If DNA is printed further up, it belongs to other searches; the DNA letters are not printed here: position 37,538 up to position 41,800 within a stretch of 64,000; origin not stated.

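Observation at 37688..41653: Candidate novel STAND-type immune/signalling protein: SIR2-like, P-loop NTPase, HEAT repeats, PQQ beta-propeller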

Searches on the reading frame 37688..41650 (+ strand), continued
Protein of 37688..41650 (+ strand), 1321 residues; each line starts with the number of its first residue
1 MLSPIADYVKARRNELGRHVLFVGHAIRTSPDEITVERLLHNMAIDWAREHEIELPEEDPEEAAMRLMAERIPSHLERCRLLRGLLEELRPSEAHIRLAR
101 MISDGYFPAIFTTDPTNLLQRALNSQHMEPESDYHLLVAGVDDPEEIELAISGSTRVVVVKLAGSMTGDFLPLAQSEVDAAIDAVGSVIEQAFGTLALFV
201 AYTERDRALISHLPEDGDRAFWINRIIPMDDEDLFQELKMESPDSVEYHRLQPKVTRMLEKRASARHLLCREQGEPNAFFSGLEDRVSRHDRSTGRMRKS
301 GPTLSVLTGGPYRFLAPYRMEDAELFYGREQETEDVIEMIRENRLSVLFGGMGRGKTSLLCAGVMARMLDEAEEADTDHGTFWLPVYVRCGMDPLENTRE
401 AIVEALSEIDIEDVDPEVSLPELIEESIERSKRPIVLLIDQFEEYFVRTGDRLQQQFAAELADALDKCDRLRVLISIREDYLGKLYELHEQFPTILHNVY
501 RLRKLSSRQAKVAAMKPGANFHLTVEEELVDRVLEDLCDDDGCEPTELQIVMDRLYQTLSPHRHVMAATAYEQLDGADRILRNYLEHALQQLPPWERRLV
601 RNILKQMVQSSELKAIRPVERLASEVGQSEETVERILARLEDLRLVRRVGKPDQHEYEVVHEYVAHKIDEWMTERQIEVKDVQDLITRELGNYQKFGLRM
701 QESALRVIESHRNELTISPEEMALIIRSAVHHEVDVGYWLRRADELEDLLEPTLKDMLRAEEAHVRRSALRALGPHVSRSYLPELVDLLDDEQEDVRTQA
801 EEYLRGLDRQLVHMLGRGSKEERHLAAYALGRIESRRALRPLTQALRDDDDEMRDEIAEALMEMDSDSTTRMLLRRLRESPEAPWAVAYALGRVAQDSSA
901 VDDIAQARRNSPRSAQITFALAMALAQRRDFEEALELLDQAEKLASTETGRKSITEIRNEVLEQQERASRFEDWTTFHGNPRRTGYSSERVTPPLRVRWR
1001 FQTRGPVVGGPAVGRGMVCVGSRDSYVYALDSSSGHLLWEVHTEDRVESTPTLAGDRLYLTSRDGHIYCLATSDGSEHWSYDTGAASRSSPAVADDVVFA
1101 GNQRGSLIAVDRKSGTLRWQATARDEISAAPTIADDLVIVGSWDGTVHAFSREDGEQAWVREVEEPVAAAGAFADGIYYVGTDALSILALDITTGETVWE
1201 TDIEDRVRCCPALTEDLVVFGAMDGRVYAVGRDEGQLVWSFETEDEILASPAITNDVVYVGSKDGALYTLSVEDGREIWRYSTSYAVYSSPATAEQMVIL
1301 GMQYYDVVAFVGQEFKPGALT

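Call 17: search_protein_families(library=pfam, proteins=[P0091, P0092, P0093, P0095, P0097, P0098], max_evalue=0.00001)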
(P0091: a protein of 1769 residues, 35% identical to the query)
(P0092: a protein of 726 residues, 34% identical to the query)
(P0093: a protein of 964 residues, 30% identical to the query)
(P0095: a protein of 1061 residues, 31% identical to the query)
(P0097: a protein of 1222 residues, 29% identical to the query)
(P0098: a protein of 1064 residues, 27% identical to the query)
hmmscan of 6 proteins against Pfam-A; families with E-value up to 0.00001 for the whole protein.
P0091 (1769 aa): 6 families
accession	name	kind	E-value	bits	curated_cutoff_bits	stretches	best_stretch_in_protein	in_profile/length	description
PF20703.3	nSTAND1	-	8.6e-67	226.8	27.1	1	600-973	1-373/379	Novel STAND NTPase 1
PF00069.31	Pkinase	-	1.9e-53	182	31.7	1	52-306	1-254/263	Protein kinase domain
PF07714.23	PK_Tyr_Ser-Thr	-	1e-37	130.3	23.1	1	53-303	2-249/258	Protein tyrosine and serine/threonine kinase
PF13646.12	HEAT_2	-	1.6e-24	86.4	27.7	1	1380-1452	3-74/88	HEAT repeats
PF13289.12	SIR2_2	-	1.9e-18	67.3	24.5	1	427-561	2-139/141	SIR2-like domain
PF02985.28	HEAT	-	2.2e-11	43.3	23.5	0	1378-1404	2-28/31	HEAT repeat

P0092 (726 aa): 5 families
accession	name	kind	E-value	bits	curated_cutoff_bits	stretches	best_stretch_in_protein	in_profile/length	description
PF20703.3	nSTAND1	-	3.9e-55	188.5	27.1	1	133-521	1-373/379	Novel STAND NTPase 1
PF13676.11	TIR_2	-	9.9e-28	97.5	28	1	591-706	1-112/122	TIR domain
PF13289.12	SIR2_2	-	1.3e-16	61.4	24.5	1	2-99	42-141/141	SIR2-like domain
PF01582.25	TIR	-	5.4e-08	33.3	21.3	1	603-687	18-98/179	TIR domain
PF13191.12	AAA_16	-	5.9e-06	27.3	32.6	1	148-279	2-161/167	AAA ATPase domain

P0093 (964 aa): 6 families
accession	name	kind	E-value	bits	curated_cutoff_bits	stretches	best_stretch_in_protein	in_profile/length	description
PF20703.3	nSTAND1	-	1.2e-57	196.7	27.1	1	278-653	1-373/379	Novel STAND NTPase 1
PF13289.12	SIR2_2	-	2.2e-21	76.9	24.5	1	102-237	2-140/141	SIR2-like domain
PF13646.12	HEAT_2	-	2.6e-15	56.9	27.7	0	747-816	2-63/88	HEAT repeats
PF02985.28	HEAT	-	3.9e-10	39.5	23.5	0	786-810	4-28/31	HEAT repeat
PF13191.12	AAA_16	-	3.2e-08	34.7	32.6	1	293-411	2-150/167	AAA ATPase domain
PF12717.13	Cnd1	-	4.9e-08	33.6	26.4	0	785-912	24-153/162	non-SMC mitotic condensation complex subunit 1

P0095 (1061 aa): 3 families
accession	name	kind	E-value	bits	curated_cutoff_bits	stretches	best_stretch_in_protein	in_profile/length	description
PF20703.3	nSTAND1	-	2.2e-54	186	27.1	1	286-668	1-374/379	Novel STAND NTPase 1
PF13289.12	SIR2_2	-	4.1e-15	56.6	24.5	1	106-242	2-141/141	SIR2-like domain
PF13646.12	HEAT_2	-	7.5e-09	36.2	27.7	1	724-808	2-88/88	HEAT repeats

P0097 (1222 aa): 5 families
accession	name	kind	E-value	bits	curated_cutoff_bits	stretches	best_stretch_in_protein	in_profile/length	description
PF20703.3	nSTAND1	-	3.7e-42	145.8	27.1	1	279-711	1-375/379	Novel STAND NTPase 1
PF03781.23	FGE-sulfatase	-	5e-35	121.8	23.3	1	835-1050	7-240/255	Sulfatase-modifying factor enzyme 1-like domain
PF13289.12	SIR2_2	-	6.6e-12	46.1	24.5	1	106-242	2-141/141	SIR2-like domain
PF02985.28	HEAT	-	3.7e-06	27.1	23.5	0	798-820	5-27/31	HEAT repeat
PF13401.12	AAA_22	-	5.1e-06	27.3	27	0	311-426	5-109/130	AAA domain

P0098 (1064 aa): 3 families
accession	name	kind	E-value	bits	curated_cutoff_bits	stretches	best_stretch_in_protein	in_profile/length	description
PF03781.23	FGE-sulfatase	-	3.8e-44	151.7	23.3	1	832-1050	8-253/255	Sulfatase-modifying factor enzyme 1-like domain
PF20703.3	nSTAND1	-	1.5e-42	147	27.1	1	279-706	1-374/379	Novel STAND NTPase 1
PF13289.12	SIR2_2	-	1.6e-12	48.2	24.5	1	106-242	2-141/141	SIR2-like domain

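Call 26: find_encoding_contigs(protein=P0001, flank=10000, max_places=2)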
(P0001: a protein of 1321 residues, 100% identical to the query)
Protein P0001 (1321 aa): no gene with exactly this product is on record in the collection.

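Call 27: find_encoding_contigs(protein=P0052, flank=10000, max_places=2)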
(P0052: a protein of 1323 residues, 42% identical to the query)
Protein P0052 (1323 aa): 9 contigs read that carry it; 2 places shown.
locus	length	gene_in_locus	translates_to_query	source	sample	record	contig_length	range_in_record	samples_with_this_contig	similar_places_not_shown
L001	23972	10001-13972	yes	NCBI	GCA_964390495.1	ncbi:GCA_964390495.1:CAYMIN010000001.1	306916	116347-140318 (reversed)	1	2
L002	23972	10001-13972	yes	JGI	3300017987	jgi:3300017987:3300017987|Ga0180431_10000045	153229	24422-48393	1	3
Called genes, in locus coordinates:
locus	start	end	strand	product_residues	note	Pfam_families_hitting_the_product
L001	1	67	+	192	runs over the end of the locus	PF04542:Sigma70_r2, PF08281:Sigma70_r4_2, PF04545:Sigma70_r4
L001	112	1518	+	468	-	PF13490:zf-HC2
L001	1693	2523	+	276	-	-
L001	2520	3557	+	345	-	PF08240:ADH_N, PF16912:Glu_dehyd_C, PF00107:ADH_zinc_N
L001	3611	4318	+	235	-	-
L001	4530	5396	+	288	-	-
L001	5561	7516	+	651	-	PF01807:Zn_ribbon_DnaG, PF08275:DNAG_N, PF01751:Toprim, PF13155:Toprim_2, PF13362:Toprim_3 (weak), PF13662:Toprim_4, PF10410:DnaB_bind (faint)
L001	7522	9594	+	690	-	PF03979:Sigma70_r1_1, PF00140:Sigma70_r1_2, PF13205:Big_5, PF04542:Sigma70_r2, PF04539:Sigma70_r3, PF04545:Sigma70_r4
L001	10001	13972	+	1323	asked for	PF20703:nSTAND1, PF13646:HEAT_2 (weak), PF13360:PQQ_2, PF13570:Beta-prop_ACSF4, PF13360:PQQ_2, PF13570:Beta-prop_ACSF4, PF13360:PQQ_2, PF13570:Beta-prop_ACSF4, +4 more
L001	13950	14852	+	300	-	PF13428:TPR_14 (faint), PF13371:TPR_9 (faint), PF14559:TPR_19 (faint), PF07719:TPR_2 (faint), PF13181:TPR_8 (faint), PF13424:TPR_12 (faint), PF13431:TPR_17 (faint), PF00515:TPR_1 (weak), +1 more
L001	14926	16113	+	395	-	PF00155:Aminotran_1_2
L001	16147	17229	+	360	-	PF00180:Iso_dh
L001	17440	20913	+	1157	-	-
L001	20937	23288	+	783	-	PF19501:PcRGLX_1st (weak), PF21345:PcRGLX_2nd (weak)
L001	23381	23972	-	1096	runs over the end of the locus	PF06452:CBM9_1 (weak), PF08532:Glyco_hydro_42M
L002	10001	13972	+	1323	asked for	PF20703:nSTAND1, PF13646:HEAT_2 (weak), PF13360:PQQ_2, PF13570:Beta-prop_ACSF4, PF13360:PQQ_2, PF13570:Beta-prop_ACSF4, PF13360:PQQ_2, PF13570:Beta-prop_ACSF4, +4 more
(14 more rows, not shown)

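Call 28: find_encoding_contigs(protein=P0083, flank=10000, max_places=2)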
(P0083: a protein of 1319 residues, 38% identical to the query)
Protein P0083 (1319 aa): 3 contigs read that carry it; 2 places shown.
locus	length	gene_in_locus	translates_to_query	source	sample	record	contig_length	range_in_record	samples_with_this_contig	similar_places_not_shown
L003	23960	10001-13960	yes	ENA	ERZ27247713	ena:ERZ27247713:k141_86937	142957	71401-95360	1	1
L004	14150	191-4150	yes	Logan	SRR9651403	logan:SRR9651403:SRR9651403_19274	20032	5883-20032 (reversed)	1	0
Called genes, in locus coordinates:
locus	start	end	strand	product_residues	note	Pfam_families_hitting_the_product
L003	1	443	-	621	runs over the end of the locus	PF01011:PQQ (faint), PF13360:PQQ_2, PF13570:Beta-prop_ACSF4, PF23414:Beta-prop_EML_2 (faint), PF13570:Beta-prop_ACSF4, PF13360:PQQ_2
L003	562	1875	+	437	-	PF00155:Aminotran_1_2 (weak), PF01053:Cys_Met_Meta_PP (weak), PF00266:Aminotran_5 (weak), PF01041:DegT_DnrJ_EryC1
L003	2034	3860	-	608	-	-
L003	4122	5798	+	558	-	PF06439:3keto-disac_hyd, PF02012:BNR (faint), PF13088:BNR_2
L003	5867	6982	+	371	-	PF14307:Glyco_tran_WbsX (weak)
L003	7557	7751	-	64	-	-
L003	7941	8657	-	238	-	PF13385:Laminin_G_3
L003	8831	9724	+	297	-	PF13098:Thioredoxin_2 (weak), PF13899:Thioredoxin_7 (faint)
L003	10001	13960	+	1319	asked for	PF20703:nSTAND1, PF13401:AAA_22 (faint), PF13646:HEAT_2 (weak), PF01011:PQQ (faint), PF13360:PQQ_2, PF13570:Beta-prop_ACSF4, PF13360:PQQ_2, PF13570:Beta-prop_ACSF4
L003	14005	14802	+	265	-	PF07719:TPR_2 (faint)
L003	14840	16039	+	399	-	PF00155:Aminotran_1_2, PF01053:Cys_Met_Meta_PP (weak)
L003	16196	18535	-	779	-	PF23139:OB_YrrC, PF00633:HHH (faint), PF14520:HHH_5 (weak), PF14490:HHH_RecD2, PF13604:AAA_30, PF13245:AAA_19, PF18335:SH3_13, PF13538:UvrD_C_2, +2 more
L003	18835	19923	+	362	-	PF01408:GFO_IDH_MocA, PF22725:GFO_IDH_MocA_C3, PF02894:GFO_IDH_MocA_C (weak)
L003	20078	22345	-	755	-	PF00144:Beta-lactamase, PF07075:NamZ_N, PF20732:NamZ_C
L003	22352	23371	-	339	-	PF01515:PTA_PTB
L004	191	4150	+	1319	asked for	PF20703:nSTAND1, PF13401:AAA_22 (faint), PF13646:HEAT_2 (weak), PF01011:PQQ (faint), PF13360:PQQ_2, PF13570:Beta-prop_ACSF4, PF13360:PQQ_2, PF13570:Beta-prop_ACSF4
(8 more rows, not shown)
